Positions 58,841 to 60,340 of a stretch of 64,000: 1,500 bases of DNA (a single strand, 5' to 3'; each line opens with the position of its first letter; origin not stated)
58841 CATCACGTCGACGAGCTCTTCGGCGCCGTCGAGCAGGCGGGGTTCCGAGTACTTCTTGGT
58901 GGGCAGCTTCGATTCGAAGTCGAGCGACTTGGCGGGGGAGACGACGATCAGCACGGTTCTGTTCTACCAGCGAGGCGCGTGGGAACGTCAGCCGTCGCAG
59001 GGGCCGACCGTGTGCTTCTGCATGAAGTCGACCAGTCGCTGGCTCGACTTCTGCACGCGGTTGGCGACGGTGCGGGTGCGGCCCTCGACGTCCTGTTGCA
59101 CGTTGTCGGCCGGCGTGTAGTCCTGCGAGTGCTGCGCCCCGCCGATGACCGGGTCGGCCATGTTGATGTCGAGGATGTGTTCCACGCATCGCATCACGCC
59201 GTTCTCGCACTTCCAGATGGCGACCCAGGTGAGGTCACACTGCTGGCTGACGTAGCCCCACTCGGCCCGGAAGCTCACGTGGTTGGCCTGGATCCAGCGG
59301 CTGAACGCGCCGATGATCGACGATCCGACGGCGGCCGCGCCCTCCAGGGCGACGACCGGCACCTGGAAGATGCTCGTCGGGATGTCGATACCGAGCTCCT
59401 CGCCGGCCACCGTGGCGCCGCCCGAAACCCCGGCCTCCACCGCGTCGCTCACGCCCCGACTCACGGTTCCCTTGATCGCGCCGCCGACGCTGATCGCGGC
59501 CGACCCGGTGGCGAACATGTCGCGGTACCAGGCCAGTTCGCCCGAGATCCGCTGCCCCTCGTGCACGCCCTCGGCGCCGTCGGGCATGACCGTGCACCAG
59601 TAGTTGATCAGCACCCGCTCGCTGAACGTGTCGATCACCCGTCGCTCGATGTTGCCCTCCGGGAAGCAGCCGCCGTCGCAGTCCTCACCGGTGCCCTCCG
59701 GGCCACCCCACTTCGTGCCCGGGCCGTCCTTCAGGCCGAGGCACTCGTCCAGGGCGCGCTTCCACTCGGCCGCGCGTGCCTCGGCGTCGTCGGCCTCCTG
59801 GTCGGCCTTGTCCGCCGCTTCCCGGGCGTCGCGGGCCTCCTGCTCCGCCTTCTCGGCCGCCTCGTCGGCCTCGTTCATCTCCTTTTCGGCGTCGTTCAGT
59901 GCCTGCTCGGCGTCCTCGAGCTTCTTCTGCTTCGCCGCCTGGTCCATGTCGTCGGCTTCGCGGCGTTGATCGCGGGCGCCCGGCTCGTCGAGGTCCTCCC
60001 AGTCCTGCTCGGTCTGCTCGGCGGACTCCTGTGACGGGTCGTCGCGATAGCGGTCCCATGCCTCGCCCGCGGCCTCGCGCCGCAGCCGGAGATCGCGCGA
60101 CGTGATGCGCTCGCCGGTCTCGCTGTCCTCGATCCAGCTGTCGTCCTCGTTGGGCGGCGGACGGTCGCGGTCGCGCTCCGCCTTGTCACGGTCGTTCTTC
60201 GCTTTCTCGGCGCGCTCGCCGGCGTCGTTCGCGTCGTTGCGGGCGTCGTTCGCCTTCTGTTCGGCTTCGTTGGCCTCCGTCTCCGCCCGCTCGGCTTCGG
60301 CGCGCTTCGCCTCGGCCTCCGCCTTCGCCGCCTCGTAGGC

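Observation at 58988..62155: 1055-aa orphan transmembrane protein with a ~250-aa hyper-charged coiled coil and an unassigned Cys-containing cytoplasmic end domain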

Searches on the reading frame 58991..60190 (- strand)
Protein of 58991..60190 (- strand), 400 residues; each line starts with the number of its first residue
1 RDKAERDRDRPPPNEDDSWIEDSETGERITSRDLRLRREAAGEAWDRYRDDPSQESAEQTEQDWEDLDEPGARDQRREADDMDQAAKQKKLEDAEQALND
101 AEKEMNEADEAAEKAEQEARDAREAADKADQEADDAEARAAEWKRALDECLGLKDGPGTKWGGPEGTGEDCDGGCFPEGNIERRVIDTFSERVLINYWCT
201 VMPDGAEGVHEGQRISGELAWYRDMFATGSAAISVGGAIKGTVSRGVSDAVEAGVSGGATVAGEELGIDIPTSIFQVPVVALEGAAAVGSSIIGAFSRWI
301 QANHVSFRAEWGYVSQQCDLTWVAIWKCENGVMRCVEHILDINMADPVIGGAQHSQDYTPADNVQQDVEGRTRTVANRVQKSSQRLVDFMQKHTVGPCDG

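Call 41: search_protein_representatives(protein=window:58991-60190:-)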
Query: 400 residues. Proteins with E-value up to 0.001 (for the whole library): 62; up to 1e-10: 17; up to 1e-30: 6. The best 62 are listed.
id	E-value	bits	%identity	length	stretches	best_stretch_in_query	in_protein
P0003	1.2e-257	870.8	96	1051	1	1-400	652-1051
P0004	8.6e-119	413.5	50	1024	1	1-400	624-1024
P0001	3.4e-83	296.3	57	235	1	166-400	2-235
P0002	7.8e-80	285.2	55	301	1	167-400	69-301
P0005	2.5e-38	148.6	35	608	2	10-398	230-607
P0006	4.0e-34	134.7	34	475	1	10-398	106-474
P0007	4.2e-27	111.6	33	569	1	14-400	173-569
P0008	3.0e-23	98.9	30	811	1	15-398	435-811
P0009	9.6e-23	97.3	33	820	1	14-399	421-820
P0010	2.6e-22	95.8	32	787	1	9-398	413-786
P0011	7.3e-22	94.3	32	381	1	36-398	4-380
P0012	7.1e-20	87.8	34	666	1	15-331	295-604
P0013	2.1e-19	86.2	33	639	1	13-399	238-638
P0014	8.5e-18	80.9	31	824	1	3-398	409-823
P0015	4.5e-17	78.6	32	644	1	10-331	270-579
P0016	3.8e-15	72.2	49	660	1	15-173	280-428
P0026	2.6e-08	49.7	40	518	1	5-131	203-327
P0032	6.0e-07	45.2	39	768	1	16-136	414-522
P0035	1.2e-06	44.2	38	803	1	15-142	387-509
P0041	2.4e-06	43.2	44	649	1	14-152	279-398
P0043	4.4e-06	42.4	42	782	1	2-156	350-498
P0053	1.4e-04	37.4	39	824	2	12-141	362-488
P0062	8.7e-04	34.8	30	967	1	17-140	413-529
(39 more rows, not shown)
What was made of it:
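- An exhaustive phmmer search with residues 656-1055 found 62 clusters at E<=1e-3, 17 of them at E<=1e-10 (call 41). 62 related clusters were found (call 41).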

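Call 46: search_protein_families(library=pfam, proteins=[P0008, P0012, P0013, P0016, P0026, P0032, P0035, P0043, P0053, P0062], max_evalue=0.01)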
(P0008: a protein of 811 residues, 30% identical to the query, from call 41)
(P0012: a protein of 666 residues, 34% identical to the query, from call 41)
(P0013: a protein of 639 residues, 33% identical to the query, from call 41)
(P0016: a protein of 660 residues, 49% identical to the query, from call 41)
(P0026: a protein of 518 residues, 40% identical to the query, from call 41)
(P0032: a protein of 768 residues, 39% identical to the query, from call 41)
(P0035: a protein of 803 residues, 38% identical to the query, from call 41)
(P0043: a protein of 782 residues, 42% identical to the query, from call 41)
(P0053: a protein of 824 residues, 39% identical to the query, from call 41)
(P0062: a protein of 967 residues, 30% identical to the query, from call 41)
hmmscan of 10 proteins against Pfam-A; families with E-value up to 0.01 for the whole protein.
P0008 (811 aa): 0 families

P0012 (666 aa): 0 families

P0013 (639 aa): 0 families

P0016 (660 aa): 0 families

P0026 (518 aa): 0 families

P0032 (768 aa): 0 families

P0035 (803 aa): 0 families

P0043 (782 aa): 1 family
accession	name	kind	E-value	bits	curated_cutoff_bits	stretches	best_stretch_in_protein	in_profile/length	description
PF11839.13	Alanine_zipper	-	5.3e-08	33.5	23.1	1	428-485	2-59/69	Alanine-zipper, major outer membrane lipoprotein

P0053 (824 aa): 1 family
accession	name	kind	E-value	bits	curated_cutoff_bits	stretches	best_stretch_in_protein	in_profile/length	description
PF08341.16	TED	-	0.002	19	22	1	111-187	2-80/102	Thioester domain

P0062 (967 aa): 2 families
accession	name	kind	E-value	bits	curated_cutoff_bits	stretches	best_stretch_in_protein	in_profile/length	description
PF13568.12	OMP_b-brl_2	-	1.3e-12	48.6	27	1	796-940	10-174/175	Outer membrane protein beta-barrel domain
PF23153.1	Aip3p_Bud6_N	-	0.0056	17.4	27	0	481-528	29-76/109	Aip3p/Bud6 N-terminal domain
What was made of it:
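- P0062 ends in an outer-membrane beta-barrel (PF13568, E 1e-12; call 46).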

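Call 47: find_encoding_contigs(protein=P0008, flank=8000, max_places=3)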
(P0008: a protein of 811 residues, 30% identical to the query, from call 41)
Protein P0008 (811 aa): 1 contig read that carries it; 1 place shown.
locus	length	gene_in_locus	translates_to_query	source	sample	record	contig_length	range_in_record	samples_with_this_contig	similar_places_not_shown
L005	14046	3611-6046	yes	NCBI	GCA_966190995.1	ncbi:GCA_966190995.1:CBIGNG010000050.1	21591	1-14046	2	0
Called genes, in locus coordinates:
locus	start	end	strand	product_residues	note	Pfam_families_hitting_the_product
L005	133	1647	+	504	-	PF00919:UPF0004, PF04055:Radical_SAM, PF18693:TRAM_2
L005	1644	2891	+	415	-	PF00994:MoCF_biosynth, PF18146:CinA_KH, PF02464:CinA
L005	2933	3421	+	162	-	PF02834:LigT_PEase, PF13563:2_5_RNA_ligase2, PF02834:LigT_PEase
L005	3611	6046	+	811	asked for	-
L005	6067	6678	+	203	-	-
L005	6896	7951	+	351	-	PF00154:RecA_N, PF08423:Rad51 (weak), PF06745:ATPase (weak), PF27531:MT3502_N (weak), PF21096:RecA_C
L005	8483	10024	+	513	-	PF12072:RNase_Y_N, PF00013:KH_1 (weak), PF01966:HD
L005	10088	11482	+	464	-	PF00919:UPF0004, PF04055:Radical_SAM, PF01938:TRAM (weak)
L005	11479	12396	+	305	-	PF01745:IPT, PF01715:IPPT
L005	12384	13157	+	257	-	PF01678:DAP_epimerase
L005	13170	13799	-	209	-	PF01726:LexA_DNA_bind, PF12802:MarR_2 (weak), PF09339:HTH_IclR (weak), PF00717:Peptidase_S24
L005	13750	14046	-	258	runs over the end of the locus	-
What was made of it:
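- The loci sit among housekeeping or metabolic genes, for example between ligT and recA in L005 (call 47).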

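Call 49: find_encoding_contigs(protein=P0009, flank=6000, max_places=3)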
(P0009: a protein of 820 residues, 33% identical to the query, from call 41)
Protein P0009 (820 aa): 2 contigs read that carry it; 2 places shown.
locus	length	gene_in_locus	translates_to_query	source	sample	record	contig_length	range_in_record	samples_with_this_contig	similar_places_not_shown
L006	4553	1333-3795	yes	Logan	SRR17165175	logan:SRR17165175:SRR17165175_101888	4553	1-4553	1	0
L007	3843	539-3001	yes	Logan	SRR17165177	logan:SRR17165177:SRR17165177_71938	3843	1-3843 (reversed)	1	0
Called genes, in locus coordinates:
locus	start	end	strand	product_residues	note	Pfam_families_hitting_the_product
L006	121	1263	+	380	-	PF06224:AlkZ-like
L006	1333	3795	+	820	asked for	-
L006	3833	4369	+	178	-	-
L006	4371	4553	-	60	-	?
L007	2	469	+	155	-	?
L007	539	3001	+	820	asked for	-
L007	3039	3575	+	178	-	-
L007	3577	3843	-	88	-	?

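Call 50: find_encoding_contigs(protein=P0012, flank=6000, max_places=3)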
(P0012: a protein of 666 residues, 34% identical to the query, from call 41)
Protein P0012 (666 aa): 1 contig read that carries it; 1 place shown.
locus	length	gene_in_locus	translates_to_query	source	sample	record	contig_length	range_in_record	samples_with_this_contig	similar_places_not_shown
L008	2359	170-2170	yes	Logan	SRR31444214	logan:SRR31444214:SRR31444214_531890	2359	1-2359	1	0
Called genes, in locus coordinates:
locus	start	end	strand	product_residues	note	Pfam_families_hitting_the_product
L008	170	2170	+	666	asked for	-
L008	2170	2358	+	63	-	?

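Call 53: find_encoding_contigs(protein=P0013, flank=8000, max_places=3)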
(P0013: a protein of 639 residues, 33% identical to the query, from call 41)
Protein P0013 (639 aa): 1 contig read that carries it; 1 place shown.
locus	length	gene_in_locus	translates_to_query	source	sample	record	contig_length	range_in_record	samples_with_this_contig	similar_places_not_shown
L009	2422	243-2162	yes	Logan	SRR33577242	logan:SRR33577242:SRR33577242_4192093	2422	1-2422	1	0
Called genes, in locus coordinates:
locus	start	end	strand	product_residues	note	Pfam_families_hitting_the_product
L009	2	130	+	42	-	?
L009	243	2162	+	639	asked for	-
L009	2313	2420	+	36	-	?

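Call 54: find_encoding_contigs(protein=P0043, flank=8000, max_places=3)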
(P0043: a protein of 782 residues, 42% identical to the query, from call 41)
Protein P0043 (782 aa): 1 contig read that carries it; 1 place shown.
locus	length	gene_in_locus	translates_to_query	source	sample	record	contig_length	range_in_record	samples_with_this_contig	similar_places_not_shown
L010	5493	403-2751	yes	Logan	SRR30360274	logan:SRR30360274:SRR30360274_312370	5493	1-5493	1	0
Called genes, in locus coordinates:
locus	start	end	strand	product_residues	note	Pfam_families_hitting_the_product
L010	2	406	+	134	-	?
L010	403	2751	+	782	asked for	PF11839:Alanine_zipper (faint)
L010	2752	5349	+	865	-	PF02661:Fic, PF00535:Glycos_transf_2, PF10111:Glyco_tranf_2_2 (faint), PF13641:Glyco_tranf_2_3, PF00535:Glycos_transf_2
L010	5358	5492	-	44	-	?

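Call 56: find_encoding_contigs(protein=P0014, flank=8000, max_places=3)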
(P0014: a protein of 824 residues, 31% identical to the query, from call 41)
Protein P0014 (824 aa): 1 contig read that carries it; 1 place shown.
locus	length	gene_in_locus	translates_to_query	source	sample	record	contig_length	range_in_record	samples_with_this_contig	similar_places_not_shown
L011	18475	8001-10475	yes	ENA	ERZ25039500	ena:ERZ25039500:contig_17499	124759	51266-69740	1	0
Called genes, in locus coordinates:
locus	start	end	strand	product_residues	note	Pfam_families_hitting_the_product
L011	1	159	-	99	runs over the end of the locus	PF11746:DUF3303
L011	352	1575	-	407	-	PF00266:Aminotran_5, PF22580:KYNU_C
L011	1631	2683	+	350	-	PF00248:Aldo_ket_red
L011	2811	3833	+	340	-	PF01544:CorA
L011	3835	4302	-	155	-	PF04073:tRNA_edit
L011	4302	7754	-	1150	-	PF12773:DZR, PF13240:Zn_Ribbon_1, PF13248:Zn_ribbon_3 (faint), PF24463:DUF7577 (weak), PF00211:Guanylate_cyc, PF13191:AAA_16, PF13401:AAA_22 (faint)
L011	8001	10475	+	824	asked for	-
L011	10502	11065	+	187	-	-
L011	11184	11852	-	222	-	PF18917:LiaI-LiaF-like_TM1, PF22570:LiaF-TM, PF18917:LiaI-LiaF-like_TM1 (weak)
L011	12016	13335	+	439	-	PF01757:Acyl_transf_3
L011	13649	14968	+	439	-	PF12146:Hydrolase_4, PF00561:Abhydrolase_1, PF00211:Guanylate_cyc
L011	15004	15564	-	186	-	PF00440:TetR_N (weak), PF13305:TetR_C_33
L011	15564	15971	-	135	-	PF10604:Polyketide_cyc2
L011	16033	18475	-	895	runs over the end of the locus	PF13401:AAA_22 (weak), PF25872:HTH_77, PF17874:TPR_MalT (weak), PF13424:TPR_12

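Call 57: find_encoding_contigs(protein=P0026, flank=8000, max_places=3)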
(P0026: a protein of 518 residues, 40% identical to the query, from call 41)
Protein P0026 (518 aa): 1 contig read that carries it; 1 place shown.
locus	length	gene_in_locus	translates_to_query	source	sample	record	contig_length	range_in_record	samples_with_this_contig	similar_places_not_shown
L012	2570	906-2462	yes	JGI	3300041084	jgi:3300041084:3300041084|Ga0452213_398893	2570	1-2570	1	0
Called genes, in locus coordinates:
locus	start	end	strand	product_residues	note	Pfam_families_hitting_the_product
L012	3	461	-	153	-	?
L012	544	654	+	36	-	-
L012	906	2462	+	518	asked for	-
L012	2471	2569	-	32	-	?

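Call 67: find_encoding_contigs(protein=P0053, flank=8000, max_places=2)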
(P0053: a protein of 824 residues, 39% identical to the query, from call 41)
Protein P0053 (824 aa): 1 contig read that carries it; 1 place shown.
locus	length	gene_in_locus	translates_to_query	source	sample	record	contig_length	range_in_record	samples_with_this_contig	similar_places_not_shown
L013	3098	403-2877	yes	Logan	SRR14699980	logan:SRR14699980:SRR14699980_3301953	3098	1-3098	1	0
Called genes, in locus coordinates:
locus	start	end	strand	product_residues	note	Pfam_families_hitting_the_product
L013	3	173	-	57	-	?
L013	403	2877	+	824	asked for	-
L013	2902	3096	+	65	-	?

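Call 68: find_encoding_contigs(protein=P0041, flank=8000, max_places=2)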
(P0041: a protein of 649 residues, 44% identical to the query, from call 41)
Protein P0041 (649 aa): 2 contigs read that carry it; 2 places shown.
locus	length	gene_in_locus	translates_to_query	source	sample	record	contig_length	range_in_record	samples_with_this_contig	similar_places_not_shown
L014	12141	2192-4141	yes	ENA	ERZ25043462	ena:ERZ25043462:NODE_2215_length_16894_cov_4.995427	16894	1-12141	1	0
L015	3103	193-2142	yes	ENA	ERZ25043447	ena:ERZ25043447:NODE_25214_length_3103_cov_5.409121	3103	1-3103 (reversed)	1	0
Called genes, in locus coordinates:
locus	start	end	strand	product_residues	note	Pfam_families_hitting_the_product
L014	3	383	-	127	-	?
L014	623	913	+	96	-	-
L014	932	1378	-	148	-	PF10604:Polyketide_cyc2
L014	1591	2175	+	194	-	-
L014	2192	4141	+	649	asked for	-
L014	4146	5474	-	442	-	-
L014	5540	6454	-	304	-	-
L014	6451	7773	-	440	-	-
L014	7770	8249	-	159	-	PF08281:Sigma70_r4_2, PF04545:Sigma70_r4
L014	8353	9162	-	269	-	PF14026:SCO4226-like, PF00211:Guanylate_cyc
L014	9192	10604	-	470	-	PF07992:Pyr_redox_2, PF00070:Pyr_redox, PF02852:Pyr_redox_dim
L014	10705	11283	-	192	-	-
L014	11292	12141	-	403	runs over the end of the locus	PF07690:MFS_1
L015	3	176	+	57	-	?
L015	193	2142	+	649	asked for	-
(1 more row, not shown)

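Call 85: search_protein_families(library=ncbifam, proteins=[P0008, P0012, P0013, P0016, P0026, P0032, P0035, P0043, P0053, P0062], max_evalue=0.01)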
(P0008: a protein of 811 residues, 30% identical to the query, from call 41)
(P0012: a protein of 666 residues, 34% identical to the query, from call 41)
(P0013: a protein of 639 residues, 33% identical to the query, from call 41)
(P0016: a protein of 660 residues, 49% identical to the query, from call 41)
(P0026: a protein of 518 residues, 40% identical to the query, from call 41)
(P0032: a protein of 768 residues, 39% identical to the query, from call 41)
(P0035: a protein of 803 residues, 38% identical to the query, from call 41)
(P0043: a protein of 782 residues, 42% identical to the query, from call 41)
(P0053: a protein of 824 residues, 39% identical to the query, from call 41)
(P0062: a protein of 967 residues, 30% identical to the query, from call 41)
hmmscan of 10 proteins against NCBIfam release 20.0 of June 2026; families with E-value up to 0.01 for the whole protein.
P0008 (811 aa): 0 families

P0012 (666 aa): 0 families

P0013 (639 aa): 0 families

P0016 (660 aa): 1 family
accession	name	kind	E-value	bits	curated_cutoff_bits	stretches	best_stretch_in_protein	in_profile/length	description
TIGR02168.1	SMC_prok_B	equivalog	0.0057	14.4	567.35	1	225-405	690-866/1181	chromosome segregation protein SMC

P0026 (518 aa): 0 families

P0032 (768 aa): 7 families
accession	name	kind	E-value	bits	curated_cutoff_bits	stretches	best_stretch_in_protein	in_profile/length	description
TIGR02168.1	SMC_prok_B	equivalog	4.2e-06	24.8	567.35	1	301-532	719-953/1181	chromosome segregation protein SMC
NF045780.1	TrlF_fam_ATP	equivalog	0.00013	20.9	350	1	298-600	433-752/944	TrlF family AAA-like ATPase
NF033741.1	NlpC_p60_RipA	exception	0.0018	17.4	625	1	384-539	76-226/457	NlpC/P60 family peptidoglycan endopeptidase RipA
TIGR00996.1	Mtu_fam_mce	paralog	0.0025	17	140.5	0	475-538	227-290/291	MCE family protein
NF045487.1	ASRP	equivalog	0.0025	16.5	300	1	299-529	182-402/593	archaea-specific SMC-related protein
TIGR04320.1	Surf_Exclu_PgrA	domain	0.0034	16.7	70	0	371-410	270-347/360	SEC10/PgrA surface exclusion domain-containing protein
TIGR04527.1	mycoplas_twoTM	subfamily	0.007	16.1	125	0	479-531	65-117/248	MG_279/MG_280 family protein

P0035 (803 aa): 0 families

P0043 (782 aa): 1 family
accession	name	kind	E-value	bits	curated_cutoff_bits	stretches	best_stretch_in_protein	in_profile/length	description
NF040598.1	Ala_zip_lipo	subfamily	8.8e-07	29.4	43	1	296-357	20-81/90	Lpp/OprI family alanine-zipper lipoprotein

P0053 (824 aa): 1 family
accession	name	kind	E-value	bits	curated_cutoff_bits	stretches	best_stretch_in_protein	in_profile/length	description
TIGR04320.1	Surf_Exclu_PgrA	domain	0.004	16.5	70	1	291-365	247-316/360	SEC10/PgrA surface exclusion domain-containing protein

P0062 (967 aa): 2 families
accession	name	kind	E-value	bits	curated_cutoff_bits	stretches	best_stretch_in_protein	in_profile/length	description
NF049866.1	outer_TDE1717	subfamily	1.5e-05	25.1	135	1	797-913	24-151/210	TDE1717 family outer membrane beta-barrel protein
TIGR02168.1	SMC_prok_B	equivalog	0.00011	20.1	567.35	1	292-532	715-957/1181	chromosome segregation protein SMC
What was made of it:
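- Tried and rejected: The same was true for ten diverse relatives (calls 46, 85).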

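Call 88: search_dna_similar(query=window:58991-60190:-, collection=plasmids, mode=protein, max_evalue=0.001, max_rows=10)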
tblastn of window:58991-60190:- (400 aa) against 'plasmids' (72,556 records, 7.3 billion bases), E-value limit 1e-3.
No match.

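Call 89: search_dna_similar(query=window:58991-60190:-, collection=phages, mode=protein, max_evalue=0.001, max_rows=10)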
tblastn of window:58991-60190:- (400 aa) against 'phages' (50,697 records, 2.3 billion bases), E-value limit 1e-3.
No match.
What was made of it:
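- Tried and rejected: Nothing found (calls 88, 89).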

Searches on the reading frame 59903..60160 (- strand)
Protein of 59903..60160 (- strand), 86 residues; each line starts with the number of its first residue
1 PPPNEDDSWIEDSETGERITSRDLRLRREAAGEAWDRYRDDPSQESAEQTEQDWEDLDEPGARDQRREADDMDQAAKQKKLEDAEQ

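Call 98: find_related_loci(query=A9, collection=metagenome_contigs, flank=8000)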
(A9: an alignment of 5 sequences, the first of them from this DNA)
Query A9 (86 aa) in metagenome_contigs; peptide patterns used: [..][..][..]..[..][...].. (x = any residue, [..] = any of these).
108 stretches matched a pattern, but none encodes a relative of the query by tblastn (E <= 1e-3).

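Call 99: find_related_loci(query=A9, collection=viral_contigs, flank=5000)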
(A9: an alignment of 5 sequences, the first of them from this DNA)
Query A9 (86 aa) in viral_contigs; peptide patterns used: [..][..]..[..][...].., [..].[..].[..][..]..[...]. (x = any residue, [..] = any of these).
39 stretches matched a pattern, but none encodes a relative of the query by tblastn (E <= 1e-3).
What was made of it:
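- On Phage tape-measure protein: There are no tblastn matches in 50,697 phage records (call 89) or in viral contigs (call 99).
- No phage, plasmid or viral-contig relatives (calls 88, 89, 99).
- Tried and rejected: Nothing found (call 99).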
